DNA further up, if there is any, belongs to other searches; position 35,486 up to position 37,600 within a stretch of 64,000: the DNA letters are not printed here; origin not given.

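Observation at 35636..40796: Helicase-nuclease (1121 aa) coupled to a compact Argonaute-like protein (604 aa): DdmDE-like two-gene system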

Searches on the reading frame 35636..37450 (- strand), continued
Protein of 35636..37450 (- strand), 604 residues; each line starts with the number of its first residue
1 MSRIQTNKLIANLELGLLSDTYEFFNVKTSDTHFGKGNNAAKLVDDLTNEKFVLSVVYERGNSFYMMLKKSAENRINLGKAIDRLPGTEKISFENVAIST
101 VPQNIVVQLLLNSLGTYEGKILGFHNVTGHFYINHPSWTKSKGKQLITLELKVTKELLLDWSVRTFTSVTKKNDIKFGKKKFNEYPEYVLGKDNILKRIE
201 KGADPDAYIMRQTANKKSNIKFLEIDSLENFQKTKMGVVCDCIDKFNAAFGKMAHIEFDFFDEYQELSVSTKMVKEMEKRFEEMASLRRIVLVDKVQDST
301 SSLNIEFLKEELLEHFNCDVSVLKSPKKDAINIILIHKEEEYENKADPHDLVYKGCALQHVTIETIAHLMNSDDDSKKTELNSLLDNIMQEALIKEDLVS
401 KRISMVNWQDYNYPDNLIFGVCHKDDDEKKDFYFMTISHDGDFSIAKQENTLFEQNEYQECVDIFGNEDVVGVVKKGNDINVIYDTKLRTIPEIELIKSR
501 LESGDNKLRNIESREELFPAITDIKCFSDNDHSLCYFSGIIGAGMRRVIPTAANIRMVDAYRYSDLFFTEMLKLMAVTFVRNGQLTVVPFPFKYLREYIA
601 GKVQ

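Call 27: find_related_loci(query=A1, collection=genome_contigs, flank=7000)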
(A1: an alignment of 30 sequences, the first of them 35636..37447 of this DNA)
Query A1 (603 aa) in genome_contigs; peptide patterns used: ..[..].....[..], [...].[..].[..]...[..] (x = any residue, [..] = any of these).
71 stretches matched a pattern; 46 encode a relative of the query (tblastn E <= 1e-3); 46 distinct loci.
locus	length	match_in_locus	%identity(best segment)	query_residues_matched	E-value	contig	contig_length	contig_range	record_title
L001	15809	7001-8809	99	1-603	0e+0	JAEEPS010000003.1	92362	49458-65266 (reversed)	MAG: Salinivirgaceae bacterium isolate Tb.RUG.317 NODE_551_length_92362_cov_1.561316, whole genome shotgun sequence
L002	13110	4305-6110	68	1-603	0e+0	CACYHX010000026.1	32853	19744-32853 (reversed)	MAG: uncultured Bacteroidia bacterium isolate RUG11958 genome assembly, contig: RUG11958_asm_26, whole genome shotgun se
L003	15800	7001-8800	67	1-598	0e+0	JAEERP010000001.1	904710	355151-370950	MAG: Paludibacteraceae bacterium isolate Tb.RUG.361 NODE_1_length_904710_cov_20.641961, whole genome shotgun sequence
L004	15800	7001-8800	67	1-598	0e+0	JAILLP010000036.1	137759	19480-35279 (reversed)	MAG: Paludibacteraceae bacterium isolate RUI231 k141_7721492_flag=0_multi=83.0000_len=137759, whole genome shotgun seque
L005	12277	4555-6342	68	1-597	0e+0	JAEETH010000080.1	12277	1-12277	MAG: Bacteroidales bacterium isolate Tb.RUG.400 NODE_22730_length_12277_cov_10.019259, whole genome shotgun sequence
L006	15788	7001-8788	68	1-597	0e+0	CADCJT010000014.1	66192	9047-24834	MAG: uncultured Bacteroidia bacterium isolate RUG14714 genome assembly, contig: RUG14714_asm_14, whole genome shotgun se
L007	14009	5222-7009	68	1-597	0e+0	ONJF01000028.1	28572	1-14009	uncultured Bacteroidales bacterium isolate RUG358 genome assembly, contig: scaffold_865, whole genome shotgun sequence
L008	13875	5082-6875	68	1-599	0e+0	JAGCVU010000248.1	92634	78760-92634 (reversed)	MAG: Bacteroidales bacterium isolate RGIG10168 Yak_Rumen-4__c1778883, whole genome shotgun sequence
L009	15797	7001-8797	66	1-601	0e+0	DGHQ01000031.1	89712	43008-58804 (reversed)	MAG TPA_asm: Bacteroidales bacterium UBA3844 UBA3844_contig_6075, whole genome shotgun sequence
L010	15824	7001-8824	38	6-598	9e-128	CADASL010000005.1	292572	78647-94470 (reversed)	MAG: uncultured Bacteroidales bacterium isolate RUG13583 genome assembly, contig: RUG13583_asm_5, whole genome shotgun s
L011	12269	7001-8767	38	3-598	1e-127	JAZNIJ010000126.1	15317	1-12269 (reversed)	MAG: Eubacteriales bacterium isolate T1900044687_TS20190153.MAGScoT_cleanbin_000008 SGB_1726_k141_751560, whole genome s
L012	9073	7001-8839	38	1-597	7e-125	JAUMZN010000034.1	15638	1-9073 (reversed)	MAG: Erysipelotrichaceae bacterium isolate S17M_St_31 NODE_684_length_15638_cov_7.487775, whole genome shotgun sequence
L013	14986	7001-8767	39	3-598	6e-124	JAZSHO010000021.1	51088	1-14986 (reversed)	MAG: Faecousia sp. isolate T1900044574_TS20190040.MAGScoT_cleanbin_000061 SGB_481_k141_841657, whole genome shotgun sequ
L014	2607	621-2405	38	1-598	2e-130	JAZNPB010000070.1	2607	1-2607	MAG: Eubacteriales bacterium isolate T1900044836_TS20190302.MAGScoT_cleanbin_000028 SGB_2923_k141_1792162, whole genome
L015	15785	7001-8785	37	1-598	1e-122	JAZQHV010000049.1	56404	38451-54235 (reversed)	MAG: Eubacteriales bacterium isolate T1900044625_TS20190091.MAGScoT_cleanbin_000109 SGB_944_k141_1380828, whole genome s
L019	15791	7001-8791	37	3-598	2e-119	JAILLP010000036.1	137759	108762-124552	MAG: Paludibacteraceae bacterium isolate RUI231 k141_7721492_flag=0_multi=83.0000_len=137759, whole genome shotgun seque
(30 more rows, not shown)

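Call 30: search_protein_representatives(alignment_id=A1)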
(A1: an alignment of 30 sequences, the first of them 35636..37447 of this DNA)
Query: 30 sequences, 600 profile positions. Proteins with E-value up to 0.001 (for the whole library): 1219; up to 1e-10: 955; up to 1e-30: 534. The best 150 are listed.
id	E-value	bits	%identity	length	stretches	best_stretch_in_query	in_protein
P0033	3.9e-279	943.8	-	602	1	1-596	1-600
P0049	1.1e-214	730.9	-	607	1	2-597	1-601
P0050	1.5e-207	707.4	-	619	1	5-596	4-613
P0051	1.4e-194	664.6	-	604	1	3-597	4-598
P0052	1.3e-191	654.8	-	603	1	3-596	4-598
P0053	3.3e-189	646.8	-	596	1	2-597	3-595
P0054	1.6e-188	644.6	-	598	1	1-598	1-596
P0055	6.8e-187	639.2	-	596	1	1-596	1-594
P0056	1.6e-185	634.6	-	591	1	4-597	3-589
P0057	6.9e-184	629.3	-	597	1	1-597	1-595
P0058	2.0e-183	627.8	-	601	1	1-598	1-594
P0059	3.1e-183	627.1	-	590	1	1-597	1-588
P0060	9.2e-181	618.9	-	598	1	3-597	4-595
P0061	3.2e-180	617.2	-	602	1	2-598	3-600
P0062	4.4e-180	616.7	-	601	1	3-596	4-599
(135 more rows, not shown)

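Call 34: predict_structure(alignment_id=A1)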
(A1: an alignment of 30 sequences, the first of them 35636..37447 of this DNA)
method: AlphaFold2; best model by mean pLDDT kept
length: 603 residues; sequences in the alignment: 30
mean_pLDDT: 85.2   pTM: 0.84
mean pLDDT of the five models: 85.2, 85.3, 83.3, 82.8, 81.4
residues with pLDDT >= 90: 248; 70-90: 307; 50-70: 39; < 50: 9
segments of 3 or more residues with pLDDT < 50: 579-586
pLDDT, mean of each block of 10 residues (from residue 1): 93 95 91 67 82 85 92 91 79 93 96 76 88 89 92 96 92 81 85 82 90 80 93 95 94 95 79 86 90 87 92 89 90 78 57 81 83 76 83 82 76 88 85 89 89 86 91 92 93 95 86 89 84 85 78 91 87 61 49 81 62
secondary structure, 60 per line:
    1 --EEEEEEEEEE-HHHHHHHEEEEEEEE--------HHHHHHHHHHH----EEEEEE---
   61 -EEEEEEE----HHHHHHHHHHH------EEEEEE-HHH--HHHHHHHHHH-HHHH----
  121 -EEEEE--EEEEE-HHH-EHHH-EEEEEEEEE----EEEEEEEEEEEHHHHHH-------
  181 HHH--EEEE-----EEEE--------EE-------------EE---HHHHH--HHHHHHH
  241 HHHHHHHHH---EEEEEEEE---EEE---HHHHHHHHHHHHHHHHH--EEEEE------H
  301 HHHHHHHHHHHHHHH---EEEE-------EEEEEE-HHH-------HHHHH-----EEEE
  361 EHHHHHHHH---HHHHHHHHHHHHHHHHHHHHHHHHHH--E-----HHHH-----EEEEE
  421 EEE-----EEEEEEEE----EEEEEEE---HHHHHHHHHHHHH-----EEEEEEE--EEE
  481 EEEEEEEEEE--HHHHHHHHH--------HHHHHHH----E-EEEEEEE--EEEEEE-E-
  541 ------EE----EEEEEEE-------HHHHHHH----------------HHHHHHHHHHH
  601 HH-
elements in order: E3-12 H14-20 E21-28 H37-47 E52-57 E62-68 H73-83 E90-95 H102-111 H113-116 E122-126 E129-133 E144-152 E157-167 H168-173 E186-189 E195-198 H227-231 H234-249 E253-260 E264-266 H270-286 E289-293 H300-315 E319-322 E330-335 H347-351 E357-361 H362-369 H373-398 H407-410 E416-423 E429-436 E441-447 H451-463 E469-475 E478-490 H493-501 H510-516 E523-529 E532-537 E553-559 H567-573 H590-602

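Call 37: fold_search(model_id=the predicted structure, library=pdb)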
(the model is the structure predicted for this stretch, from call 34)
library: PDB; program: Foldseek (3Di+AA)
matches with E <= 10: 1291; with E <= 0.001: 25
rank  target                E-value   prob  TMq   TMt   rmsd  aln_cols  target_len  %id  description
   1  9iw3_A                8.2e-32  1.00  0.66  0.57   7.8       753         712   18  Cryo-EM structure of Lactobacillus casei DdmE bound with guide and target (released 2025-01-01)
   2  9ixm_B                5.7e-31  1.00  0.65  0.57   7.8       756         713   18  Cryo-EM structure of Lactobacillus casei DdmDE bound with DNA (released 2025-01-01)
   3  8u3k_E                3.0e-29  1.00  0.61  0.56   8.5       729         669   15  DdmDE handover complex (released 2024-07-10)
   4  9ezy_B                6.3e-29  1.00  0.60  0.55   8.8       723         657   15  Vibrio cholerae DdmD-DdmE holo complex (released 2024-09-04)
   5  9bgk_E                3.1e-28  1.00  0.59  0.53   9.2       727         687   15  Structure of V.cholera DdmDE (2D:1E) in complex with DNA (released 2024-10-23)
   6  8u0j_A                2.7e-21  1.00  0.47  0.49   8.7       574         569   17  DdmE in complex with guide and target DNA (released 2024-07-03)
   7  7r8k                  3.2e-09  1.00  0.30  0.26  13.0       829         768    8  Crystal structure of Pseudooceanicola lipolyticus Argonaute (SeMet labeled protein) (released 2022-07-06)
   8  4kre_A                4.3e-09  1.00  0.33  0.27  16.9       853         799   10  Structure of Human Argonaute-1 bound to endogenous Sf9 RNA (released 2013-06-19)
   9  7kx7_A                4.8e-09  1.00  0.34  0.30  15.9       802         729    9  Cryo-EM structure of Ephydatia fluviatilis PiwiA-piRNA complex (released 2021-07-14)
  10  6nit_A                4.2e-08  1.00  0.32  0.27  17.3       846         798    9  Human Argonaute2-miR-122 bound to a target RNA with four central mismatches (bu4) (released 2019-08-07)
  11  7swq_A                6.3e-08  1.00  0.25  0.21  14.5       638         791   11  Cryo-EM structure of Arabidopsis Ago10-guide-target RNA complex in a bent duplex conformation (released 2022-11-23)
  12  7swf_A                1.1e-07  1.00  0.34  0.29  13.6       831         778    9  Cryo-EM structure of Arabidopsis Ago10-guide-target RNA complex in a central duplex conformation (released 2022-08-03)
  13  5gq9_A                1.8e-07  1.00  0.29  0.28  14.8       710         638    9  Crystal structure of Thermus thermophilus Argonaute in complex with g1C siDNA and DNA target (released 2017-08-09)
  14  4ncb_A                2.2e-07  1.00  0.29  0.27  15.0       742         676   10  Structure of Thermus thermophilus Argonaute bound to guide DNA and 19-mer target DNA with Mg2+ (released 2014-01-15)
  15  4kpy_B                2.8e-07  1.00  0.32  0.29  15.1       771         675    9  DNA binding protein and DNA complex structure (released 2014-01-29)
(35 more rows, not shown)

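Call 74: search_dna_similar(query=window:35636-37450:-, collection=plasmids, mode=protein, max_rows=12)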
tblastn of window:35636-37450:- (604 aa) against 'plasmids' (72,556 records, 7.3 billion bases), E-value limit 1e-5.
Records with a match: 2; places in all: 2; records where one place covers at least 80% of the query: 0.
Best place of each record, by identity: <60% 2.
By first word of the organism name: Nostoc 1; Lactobacillus 1.
By predicted mobility (MOB-suite, as given by PLSDB): non-mobilizable 2.
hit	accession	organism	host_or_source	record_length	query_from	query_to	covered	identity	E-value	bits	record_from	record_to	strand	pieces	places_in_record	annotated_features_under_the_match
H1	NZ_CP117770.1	Nostoc sp. UHCC 0926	whole organism,lichen surface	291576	208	597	65%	26.8%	4e-9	134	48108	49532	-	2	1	hypothetical protein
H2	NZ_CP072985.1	Lactobacillus intestinalis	Rat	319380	333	604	45%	27.0%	2e-12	78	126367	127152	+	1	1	hypothetical protein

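Call 75: search_dna_similar(query=window:35636-37450:-, collection=phages, mode=protein, max_rows=8)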
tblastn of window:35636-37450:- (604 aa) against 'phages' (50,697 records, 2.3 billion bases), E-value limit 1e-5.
No match.
